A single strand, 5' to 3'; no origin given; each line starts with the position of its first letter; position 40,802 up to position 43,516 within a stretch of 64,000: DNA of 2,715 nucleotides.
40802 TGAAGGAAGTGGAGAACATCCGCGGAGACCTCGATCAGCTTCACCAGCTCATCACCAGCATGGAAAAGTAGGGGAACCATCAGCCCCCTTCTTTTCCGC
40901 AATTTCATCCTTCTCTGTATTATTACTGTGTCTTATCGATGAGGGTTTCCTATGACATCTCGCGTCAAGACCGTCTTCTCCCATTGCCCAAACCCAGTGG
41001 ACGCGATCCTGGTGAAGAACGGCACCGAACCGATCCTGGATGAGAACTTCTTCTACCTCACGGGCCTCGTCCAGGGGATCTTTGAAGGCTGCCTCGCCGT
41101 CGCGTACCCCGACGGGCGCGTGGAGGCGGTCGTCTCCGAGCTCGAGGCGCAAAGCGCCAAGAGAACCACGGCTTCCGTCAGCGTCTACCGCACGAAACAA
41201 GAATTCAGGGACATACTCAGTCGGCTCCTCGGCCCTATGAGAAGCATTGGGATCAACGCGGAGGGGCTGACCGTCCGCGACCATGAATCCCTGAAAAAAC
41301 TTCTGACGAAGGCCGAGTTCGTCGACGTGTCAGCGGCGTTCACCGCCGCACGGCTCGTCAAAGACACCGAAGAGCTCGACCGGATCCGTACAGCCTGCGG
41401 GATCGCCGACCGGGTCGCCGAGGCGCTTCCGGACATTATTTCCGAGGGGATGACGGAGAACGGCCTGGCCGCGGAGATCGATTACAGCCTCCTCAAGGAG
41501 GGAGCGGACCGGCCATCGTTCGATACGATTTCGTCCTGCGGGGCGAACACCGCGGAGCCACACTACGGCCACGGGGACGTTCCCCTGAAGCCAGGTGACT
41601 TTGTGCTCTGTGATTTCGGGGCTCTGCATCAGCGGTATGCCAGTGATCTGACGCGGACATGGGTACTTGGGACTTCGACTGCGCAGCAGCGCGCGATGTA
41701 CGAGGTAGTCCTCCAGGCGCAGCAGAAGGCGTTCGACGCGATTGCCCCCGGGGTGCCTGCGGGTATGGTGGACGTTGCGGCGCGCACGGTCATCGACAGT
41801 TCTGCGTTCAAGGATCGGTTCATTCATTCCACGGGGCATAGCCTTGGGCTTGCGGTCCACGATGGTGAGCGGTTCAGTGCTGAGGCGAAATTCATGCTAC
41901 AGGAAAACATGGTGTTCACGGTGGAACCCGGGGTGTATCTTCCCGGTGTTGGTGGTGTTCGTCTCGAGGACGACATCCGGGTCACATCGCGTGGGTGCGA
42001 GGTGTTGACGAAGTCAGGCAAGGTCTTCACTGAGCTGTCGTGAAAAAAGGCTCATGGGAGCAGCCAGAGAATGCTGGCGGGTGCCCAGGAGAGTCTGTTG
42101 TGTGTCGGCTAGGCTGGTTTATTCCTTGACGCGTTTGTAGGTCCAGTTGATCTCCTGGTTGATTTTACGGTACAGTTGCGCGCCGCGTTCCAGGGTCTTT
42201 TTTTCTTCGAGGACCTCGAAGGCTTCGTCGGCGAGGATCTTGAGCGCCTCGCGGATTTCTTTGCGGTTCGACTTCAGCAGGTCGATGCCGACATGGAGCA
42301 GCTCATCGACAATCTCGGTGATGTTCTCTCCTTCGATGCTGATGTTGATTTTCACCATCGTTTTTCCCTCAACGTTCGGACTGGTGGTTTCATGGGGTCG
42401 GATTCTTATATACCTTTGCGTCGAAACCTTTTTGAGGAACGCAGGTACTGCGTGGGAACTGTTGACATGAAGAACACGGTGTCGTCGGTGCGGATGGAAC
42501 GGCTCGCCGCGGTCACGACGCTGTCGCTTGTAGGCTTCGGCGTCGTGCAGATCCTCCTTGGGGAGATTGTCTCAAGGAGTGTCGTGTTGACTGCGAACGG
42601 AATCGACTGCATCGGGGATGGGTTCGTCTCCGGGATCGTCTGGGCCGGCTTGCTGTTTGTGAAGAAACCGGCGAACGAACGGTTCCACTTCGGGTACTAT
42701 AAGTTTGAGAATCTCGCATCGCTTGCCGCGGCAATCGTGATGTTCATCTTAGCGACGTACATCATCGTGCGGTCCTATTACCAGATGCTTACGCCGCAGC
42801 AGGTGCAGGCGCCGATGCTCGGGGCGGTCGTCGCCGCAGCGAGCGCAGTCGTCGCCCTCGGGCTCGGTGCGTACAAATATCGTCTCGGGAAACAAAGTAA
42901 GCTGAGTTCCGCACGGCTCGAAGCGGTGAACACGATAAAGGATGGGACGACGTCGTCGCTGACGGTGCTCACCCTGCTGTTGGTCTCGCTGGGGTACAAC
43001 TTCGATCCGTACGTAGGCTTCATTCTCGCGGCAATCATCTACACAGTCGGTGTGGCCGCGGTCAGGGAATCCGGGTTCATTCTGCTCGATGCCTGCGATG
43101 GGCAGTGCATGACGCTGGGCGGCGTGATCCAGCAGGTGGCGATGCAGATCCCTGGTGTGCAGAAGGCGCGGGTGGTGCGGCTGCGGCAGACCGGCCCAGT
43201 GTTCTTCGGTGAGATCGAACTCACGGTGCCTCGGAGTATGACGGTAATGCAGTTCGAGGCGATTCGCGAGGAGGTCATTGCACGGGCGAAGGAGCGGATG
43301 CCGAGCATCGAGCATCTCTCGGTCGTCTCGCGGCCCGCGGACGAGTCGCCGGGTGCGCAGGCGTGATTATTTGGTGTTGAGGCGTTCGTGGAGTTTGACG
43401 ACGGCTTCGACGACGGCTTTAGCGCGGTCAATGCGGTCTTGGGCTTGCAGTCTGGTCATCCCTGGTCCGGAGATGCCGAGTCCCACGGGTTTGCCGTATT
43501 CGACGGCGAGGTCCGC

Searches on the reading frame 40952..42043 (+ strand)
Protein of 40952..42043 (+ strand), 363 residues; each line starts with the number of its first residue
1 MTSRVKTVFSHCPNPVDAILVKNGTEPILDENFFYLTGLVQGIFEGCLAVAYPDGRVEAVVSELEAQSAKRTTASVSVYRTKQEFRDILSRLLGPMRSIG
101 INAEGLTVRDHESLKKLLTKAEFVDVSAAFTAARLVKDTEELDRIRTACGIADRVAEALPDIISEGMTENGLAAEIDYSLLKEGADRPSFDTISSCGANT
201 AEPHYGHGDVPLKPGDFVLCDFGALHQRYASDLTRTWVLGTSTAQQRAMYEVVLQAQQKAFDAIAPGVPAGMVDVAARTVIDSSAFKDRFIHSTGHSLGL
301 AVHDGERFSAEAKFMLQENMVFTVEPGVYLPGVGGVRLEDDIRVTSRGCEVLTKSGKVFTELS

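Call 9: search_protein_families(library=pfam, proteins=[window:40952-42043:+], max_evalue=0.001)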
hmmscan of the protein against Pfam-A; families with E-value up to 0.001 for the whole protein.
window:40952-42043:+ (363 aa): 2 families
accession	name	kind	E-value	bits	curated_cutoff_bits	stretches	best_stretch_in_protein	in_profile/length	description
PF00557.29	Peptidase_M24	-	6.9e-65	219.2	23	1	144-345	2-207/208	Metallopeptidase family M24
PF01321.24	Creatinase_N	-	1.1e-12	49.1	22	1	16-136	14-128/128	Creatinase/Prolidase N-terminal domain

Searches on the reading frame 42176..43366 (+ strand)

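Call 9: search_protein_families(library=pfam, proteins=[window:42176-43366:+], max_evalue=0.001)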
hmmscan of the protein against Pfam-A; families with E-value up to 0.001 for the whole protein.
window:42176-43366:+ (396 aa): 2 families
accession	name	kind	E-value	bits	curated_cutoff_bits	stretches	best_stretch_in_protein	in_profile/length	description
PF01545.26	Cation_efflux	-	1.7e-26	93.7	26.6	1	116-304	6-198/198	Cation efflux family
PF16916.11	ZT_dimer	-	6.8e-08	32.9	26.7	1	318-381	9-71/78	Dimerisation domain of Zinc Transporter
